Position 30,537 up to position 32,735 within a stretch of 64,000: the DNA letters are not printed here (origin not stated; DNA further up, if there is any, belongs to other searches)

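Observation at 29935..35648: Candidate TonB-dependent PHB-oligomer scavenging locus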

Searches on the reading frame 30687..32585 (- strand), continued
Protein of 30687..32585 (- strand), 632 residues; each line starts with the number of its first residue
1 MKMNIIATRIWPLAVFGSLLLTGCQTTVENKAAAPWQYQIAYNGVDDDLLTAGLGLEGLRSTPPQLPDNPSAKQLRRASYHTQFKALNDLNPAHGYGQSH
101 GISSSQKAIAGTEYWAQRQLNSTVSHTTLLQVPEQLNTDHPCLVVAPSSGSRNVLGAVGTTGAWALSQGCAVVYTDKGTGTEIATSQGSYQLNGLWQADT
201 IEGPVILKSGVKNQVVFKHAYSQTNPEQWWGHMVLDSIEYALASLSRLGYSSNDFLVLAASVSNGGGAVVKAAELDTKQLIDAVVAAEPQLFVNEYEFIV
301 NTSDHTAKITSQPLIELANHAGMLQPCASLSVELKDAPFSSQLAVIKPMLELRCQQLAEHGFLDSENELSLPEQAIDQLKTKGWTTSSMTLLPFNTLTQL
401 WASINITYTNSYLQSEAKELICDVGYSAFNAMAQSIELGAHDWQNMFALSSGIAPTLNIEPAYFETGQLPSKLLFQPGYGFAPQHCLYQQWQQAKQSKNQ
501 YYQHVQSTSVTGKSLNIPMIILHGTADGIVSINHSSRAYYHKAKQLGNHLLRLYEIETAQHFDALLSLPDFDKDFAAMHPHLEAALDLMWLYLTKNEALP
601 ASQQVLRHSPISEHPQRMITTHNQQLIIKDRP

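Call 61: find_encoding_contigs(protein=P0209, flank=9000, max_places=1)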
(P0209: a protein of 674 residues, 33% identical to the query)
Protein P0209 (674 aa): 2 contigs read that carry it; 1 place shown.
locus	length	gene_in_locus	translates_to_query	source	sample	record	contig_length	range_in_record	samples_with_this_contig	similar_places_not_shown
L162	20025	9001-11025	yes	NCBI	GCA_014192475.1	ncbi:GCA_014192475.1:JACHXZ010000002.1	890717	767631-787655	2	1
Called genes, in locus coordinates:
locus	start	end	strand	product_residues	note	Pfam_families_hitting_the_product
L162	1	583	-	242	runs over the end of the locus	PF01690:PLRV_ORF5 (weak)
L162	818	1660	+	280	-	PF04378:RsmJ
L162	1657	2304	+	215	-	PF00849:PseudoU_synth_2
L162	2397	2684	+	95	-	PF07130:YebG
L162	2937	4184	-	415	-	PF01590:GAF, PF13185:GAF_2, PF00563:EAL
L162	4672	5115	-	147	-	PF00583:Acetyltransf_1, PF13673:Acetyltransf_10, PF13302:Acetyltransf_3 (weak), PF13508:Acetyltransf_7, PF08445:FR47 (weak)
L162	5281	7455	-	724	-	PF07715:Plug, PF00593:TonB_dep_Rec_b-barrel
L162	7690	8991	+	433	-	PF02447:GntP_permease (weak)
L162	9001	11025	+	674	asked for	PF10605:3HBOH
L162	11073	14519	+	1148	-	PF12860:PAS_7, PF00512:HisKA (weak), PF02518:HATPase_c, PF00072:Response_reg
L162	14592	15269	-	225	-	PF00072:Response_reg, PF08281:Sigma70_r4_2 (weak), PF00196:GerE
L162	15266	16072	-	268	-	PF00106:adh_short, PF08659:KR, PF13561:adh_short_C2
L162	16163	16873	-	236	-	PF02518:HATPase_c (weak)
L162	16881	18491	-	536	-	PF00072:Response_reg, PF13424:TPR_12 (faint), PF00515:TPR_1 (faint), PF07719:TPR_2 (faint), PF13174:TPR_6 (faint), PF13181:TPR_8 (faint), PF13428:TPR_14 (faint), PF14559:TPR_19 (weak), +1 more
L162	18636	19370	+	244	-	PF01209:Ubie_methyltran (weak), PF13649:Methyltransf_25, PF13847:Methyltransf_31, PF08241:Methyltransf_11, PF08242:Methyltransf_12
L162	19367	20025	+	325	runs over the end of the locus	PF08003:Methyltransf_9, PF13489:Methyltransf_23, PF13847:Methyltransf_31, PF08241:Methyltransf_11, PF08242:Methyltransf_12 (weak), PF13649:Methyltransf_25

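Call 63: find_encoding_contigs(protein=P0183, flank=9000, max_places=1)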
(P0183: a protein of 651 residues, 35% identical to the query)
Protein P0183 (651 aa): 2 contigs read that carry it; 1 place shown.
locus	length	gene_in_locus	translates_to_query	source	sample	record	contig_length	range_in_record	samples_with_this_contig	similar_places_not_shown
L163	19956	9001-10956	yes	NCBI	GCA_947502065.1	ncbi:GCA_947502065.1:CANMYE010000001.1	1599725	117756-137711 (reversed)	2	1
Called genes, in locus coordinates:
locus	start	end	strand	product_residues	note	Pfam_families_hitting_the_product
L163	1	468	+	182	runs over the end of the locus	PF04751:DarP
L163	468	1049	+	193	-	PF13875:DUF4202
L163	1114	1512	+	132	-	PF04247:SirB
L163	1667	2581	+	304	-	PF04381:RdgC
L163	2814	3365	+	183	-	-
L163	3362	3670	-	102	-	-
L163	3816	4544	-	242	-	-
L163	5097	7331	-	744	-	PF07715:Plug, PF00593:TonB_dep_Rec_b-barrel, PF14905:OMP_b-brl_3 (faint)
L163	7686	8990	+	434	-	-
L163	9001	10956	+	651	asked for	PF10605:3HBOH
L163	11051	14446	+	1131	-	PF12860:PAS_7, PF00512:HisKA, PF02518:HATPase_c, PF00072:Response_reg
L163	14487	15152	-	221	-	PF00072:Response_reg, PF08281:Sigma70_r4_2 (weak), PF00196:GerE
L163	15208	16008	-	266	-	PF00106:adh_short, PF08659:KR, PF13561:adh_short_C2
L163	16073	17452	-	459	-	-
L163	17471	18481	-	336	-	PF17773:UPF0176_N, PF00581:Rhodanese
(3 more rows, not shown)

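Call 64: find_encoding_contigs(protein=P0185, flank=9000, max_places=1)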
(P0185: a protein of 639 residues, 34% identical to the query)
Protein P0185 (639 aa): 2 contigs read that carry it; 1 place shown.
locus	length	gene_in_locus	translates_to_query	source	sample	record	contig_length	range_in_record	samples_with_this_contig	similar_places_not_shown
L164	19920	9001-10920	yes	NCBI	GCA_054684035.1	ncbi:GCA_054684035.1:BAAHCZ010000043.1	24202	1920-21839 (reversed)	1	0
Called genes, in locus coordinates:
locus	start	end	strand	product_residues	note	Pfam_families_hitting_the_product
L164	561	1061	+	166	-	PF07484:Collar, PF21939:Gp10_C (weak)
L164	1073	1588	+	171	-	PF07484:Collar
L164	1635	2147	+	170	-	PF07484:Collar, PF21939:Gp10_C (weak)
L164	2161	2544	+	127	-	PF21880:DUF6916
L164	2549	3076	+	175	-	PF08445:FR47 (faint), PF13302:Acetyltransf_3 (weak), PF13673:Acetyltransf_10, PF00583:Acetyltransf_1, PF13508:Acetyltransf_7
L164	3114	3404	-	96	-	PF21880:DUF6916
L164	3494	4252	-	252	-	PF00117:GATase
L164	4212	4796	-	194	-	PF03551:PadR, PF10400:Vir_act_alpha_C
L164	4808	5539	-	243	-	-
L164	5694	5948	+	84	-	PF04226:Transgly_assoc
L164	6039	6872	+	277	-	PF04397:LytTR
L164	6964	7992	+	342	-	PF03572:Peptidase_S41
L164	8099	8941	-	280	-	PF00106:adh_short, PF01370:Epimerase (weak), PF02719:Polysacc_synt_2 (faint), PF03435:Sacchrp_dh_NADP (faint), PF08659:KR, PF13561:adh_short_C2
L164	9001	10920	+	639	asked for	PF10605:3HBOH, PF12146:Hydrolase_4 (faint)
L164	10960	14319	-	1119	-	PF12860:PAS_7, PF13188:PAS_8 (faint), PF00512:HisKA, PF02518:HATPase_c, PF00072:Response_reg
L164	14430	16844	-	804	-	PF07715:Plug, PF00593:TonB_dep_Rec_b-barrel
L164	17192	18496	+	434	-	PF02447:GntP_permease, PF03600:CitMHS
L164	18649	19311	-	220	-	PF00072:Response_reg, PF13384:HTH_23 (faint), PF08281:Sigma70_r4_2 (weak), PF00196:GerE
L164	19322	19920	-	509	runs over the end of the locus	PF00082:Peptidase_S8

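Call 66: predict_structure(alignment_id=A3)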
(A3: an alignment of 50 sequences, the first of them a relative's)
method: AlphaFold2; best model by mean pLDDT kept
length: 630 residues; sequences in the alignment: 50
mean_pLDDT: 93.0   pTM: 0.92
mean pLDDT of the five models: 93.0, 93.0, 91.7, 91.5, 91.1
residues with pLDDT >= 90: 544; 70-90: 49; 50-70: 31; < 50: 6
segments of 3 or more residues with pLDDT < 50: 1-3
pLDDT, mean of each block of 10 residues (from residue 1): 52 67 53 86 96 97 95 97 94 91 96 94 96 96 94 96 98 94 86 82 78 94 96 98 94 97 98 97 98 96 94 97 98 95 97 98 94 96 94 97 97 95 97 94 92 94 96 98 98 98 97 90 95 98 96 95 91 95 98 97 94 96 90
secondary structure, 60 per line:
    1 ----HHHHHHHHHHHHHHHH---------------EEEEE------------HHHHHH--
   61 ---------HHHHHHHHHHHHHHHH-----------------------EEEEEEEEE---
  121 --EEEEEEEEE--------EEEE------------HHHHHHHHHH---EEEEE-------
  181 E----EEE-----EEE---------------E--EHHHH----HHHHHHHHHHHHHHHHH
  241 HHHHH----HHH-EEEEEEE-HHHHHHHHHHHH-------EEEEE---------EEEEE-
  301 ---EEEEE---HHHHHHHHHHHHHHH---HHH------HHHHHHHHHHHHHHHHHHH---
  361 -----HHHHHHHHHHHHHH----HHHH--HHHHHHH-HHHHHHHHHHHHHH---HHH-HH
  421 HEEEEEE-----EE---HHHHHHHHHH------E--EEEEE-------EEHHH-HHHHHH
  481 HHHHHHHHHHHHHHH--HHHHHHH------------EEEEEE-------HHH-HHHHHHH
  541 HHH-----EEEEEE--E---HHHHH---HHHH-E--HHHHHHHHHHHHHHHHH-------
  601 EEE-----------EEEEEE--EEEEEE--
elements in order: H5-20 E36-40 H53-58 H70-85 E109-117 E123-131 E140-143 H156-165 E169-173 E186-188 E194-196 H216-219 H224-245 E254-260 H262-273 E281-285 E295-299 E304-308 H312-326 H339-357 H366-379 H384-387 H390-396 H398-411 E422-427 H438-447 E457-461 H475-495 H498-504 E517-522 H534-543 E549-554 H561-565 H569-572 H577-593 E601-603 E615-620 E623-628

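Call 69: fold_search(model_id=the predicted structure, library=pdb)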
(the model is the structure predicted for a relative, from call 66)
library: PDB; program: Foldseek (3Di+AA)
matches with E <= 10: 1021; with E <= 0.001: 251
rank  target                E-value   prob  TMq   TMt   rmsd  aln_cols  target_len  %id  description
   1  3wmt_B                1.6e-09  1.00  0.35  0.43  14.2       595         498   13  Crystal structure of feruloyl esterase B from Aspergillus oryzae (released 2014-08-06)
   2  7k4o_A                3.3e-09  1.00  0.32  0.35  17.7       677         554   10  Tannin acyl hydrolase from Aspergillus niger (released 2021-03-17)
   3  3wmt_A                4.9e-09  1.00  0.36  0.44  14.2       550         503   14  Crystal structure of feruloyl esterase B from Aspergillus oryzae (released 2014-08-06)
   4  6g21_A                1.7e-08  1.00  0.33  0.40  14.9       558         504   12  Crystal structure of an esterase from Aspergillus oryzae (released 2018-05-23)
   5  7qjm_A                6.3e-08  1.00  0.25  0.47  13.4       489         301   13  Crystal structure of an alpha/beta-hydrolase enzyme from Chloroflexus sp. MS-G (202) (released 2022-12-28)
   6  8bhh_B                8.8e-08  1.00  0.34  0.41  13.0       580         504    9  The crystal structure of a feruloyl esterase C from Fusarium oxysporum in complex with p-coumaric acid (released 2023-07-05)
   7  6qgb_C                8.8e-08  1.00  0.32  0.35  16.2       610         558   12  Crystal structure of Ideonella sakaiensis MHETase bound to benzoic acid (released 2019-04-03)
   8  6qz2_J                1.0e-07  1.00  0.33  0.36  12.6       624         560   10  Structure of MHETase from Ideonella sakaiensis (released 2020-09-30)
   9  6qz3                  1.1e-07  1.00  0.32  0.36  16.2       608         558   11  Structure of MHETase from Ideonella sakaiensis (released 2020-09-30)
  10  7qjm_B                1.2e-07  1.00  0.25  0.48  13.2       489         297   14  Crystal structure of an alpha/beta-hydrolase enzyme from Chloroflexus sp. MS-G (202) (released 2022-12-28)
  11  9jcb_A                1.4e-07  1.00  0.30  0.42  13.8       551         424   12  CalA-like lipase from Kalmanozyma brasiliensis (released 2025-04-02)
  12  6fat_A                1.5e-07  1.00  0.33  0.40  14.8       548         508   10  The crystal structure of a feruloyl esterase C from Fusarium oxysporum. (released 2019-01-30)
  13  6qga_C                1.6e-07  1.00  0.33  0.37  15.5       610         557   11  Crystal structure of Ideonella sakaiensis MHETase bound to the non-hydrolyzable ligand MHETA (released 2019-04-03)
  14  6qga_B                1.6e-07  1.00  0.32  0.36  16.1       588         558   11  Crystal structure of Ideonella sakaiensis MHETase bound to the non-hydrolyzable ligand MHETA (released 2019-04-03)
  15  2veo_A                1.7e-07  1.00  0.30  0.42  11.3       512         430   12  X-ray structure of Candida antarctica lipase A in its closed state. (released 2007-11-06)
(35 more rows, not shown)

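Call 70: search_protein_families(library=ncbifam, max_evalue=1e-10, proteins=[L104:12414-13787:+, L104:8877-9974:-, L086:8644-12153:+, L162:7690-8991:+])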
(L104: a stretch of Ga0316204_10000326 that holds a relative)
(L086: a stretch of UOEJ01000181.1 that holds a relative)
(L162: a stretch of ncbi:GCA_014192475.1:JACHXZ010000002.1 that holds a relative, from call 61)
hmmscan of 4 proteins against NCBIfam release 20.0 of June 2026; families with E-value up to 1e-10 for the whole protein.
L104:12414-13787:+ (457 aa): 0 families

L104:8877-9974:- (365 aa): 3 families
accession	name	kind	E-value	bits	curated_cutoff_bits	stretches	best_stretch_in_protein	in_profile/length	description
NF050059.1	e_dPHAscl_type2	hypoth_equivalog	4.7e-108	361.2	280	1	58-359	3-304/305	extracellular catalytic domain type 2 short-chain-length polyhydroxyalkanoate depolymerase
NF050058.1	e_dPHAscl_type1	hypoth_equivalog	2.3e-24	86.3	150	1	264-361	11-96/276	extracellular catalytic domain type 1 short-chain-length polyhydroxyalkanoate depolymerase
TIGR01840.1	esterase_phb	subfamily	2.7e-16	59.7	107.85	0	54-169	85-191/213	PHB depolymerase family esterase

L086:8644-12153:+ (1169 aa): 56 families (the best 25 are shown)
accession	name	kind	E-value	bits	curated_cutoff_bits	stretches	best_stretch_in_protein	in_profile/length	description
NF041832.1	near_NosP_CTERM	subfamily_domain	2.6e-141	471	400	1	799-1163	1-368/370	NahK/ErcS family hybrid sensor histidine kinase/response regulator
NF041831.1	NO_HK_NahK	exception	2.3e-128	429.5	1500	1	782-1161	472-850/854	hybrid sensor histidine kinase/response regulator NahK/ErcS'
TIGR02956.1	TMAO_torS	equivalog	3.6e-51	174.3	676.5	1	767-1165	412-820/967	TMAO reductase system sensor histidine kinase/response regulator TorS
NF041947.1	LuxQ_Vibrio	equivalog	7.4e-44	149.8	1200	1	677-1159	348-833/843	quorum-sensing autoinducer 2 sensor kinase/phosphatase LuxQ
NF011874.0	PRK15347.1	equivalog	5.5e-39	133.9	852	1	766-1032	359-623/921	two component system sensor kinase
NF008318.0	PRK11107.1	equivalog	1e-38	133.1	890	1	778-1028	267-524/920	two-component sensor histidine kinase BarA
NF008302.0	PRK11091.1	equivalog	1.6e-38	132.5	838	1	797-1163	275-641/779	aerobic respiration two-component sensor histidine kinase ArcB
NF046044.1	PnpS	equivalog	4.3e-37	128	400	1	804-1021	169-390/390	two-component system histidine kinase PnpS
TIGR02966.1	phoR_proteo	equivalog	1.5e-34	119.5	334.2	1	798-1020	107-333/333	phosphate regulon sensor histidine kinase PhoR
NF047874.1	MASE3_PAS_HK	subfamily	4.1e-33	115.1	560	1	621-1024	235-626/655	MASE3 domain-containing sensor histidine kinase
NF038297.2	hybrid_HK_HrmK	equivalog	6.2e-33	114.3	725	1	766-1119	198-560/607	hybrid histidine kinase/response regulator HrmK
NF008543.0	PRK11466.1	equivalog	2.1e-31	108.6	982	1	765-1161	397-794/914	TMAO reductase system sensor histidine kinase/response regulator TorS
NF006800.0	PRK09303.1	equivalog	3.2e-31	108.6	342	1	800-1024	146-379/383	histidine kinase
NF008099.0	PRK10841.1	equivalog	3.9e-31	107.6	920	1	784-1027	450-695/949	two-component system sensor histidine kinase RcsC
NF045901.1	HisKinLetSLeg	equivalog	7.9e-31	106.9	1650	1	769-1163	261-643/906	two-component system sensor histidine kinase LetS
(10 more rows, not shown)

L162:7690-8991:+ (433 aa): 0 families
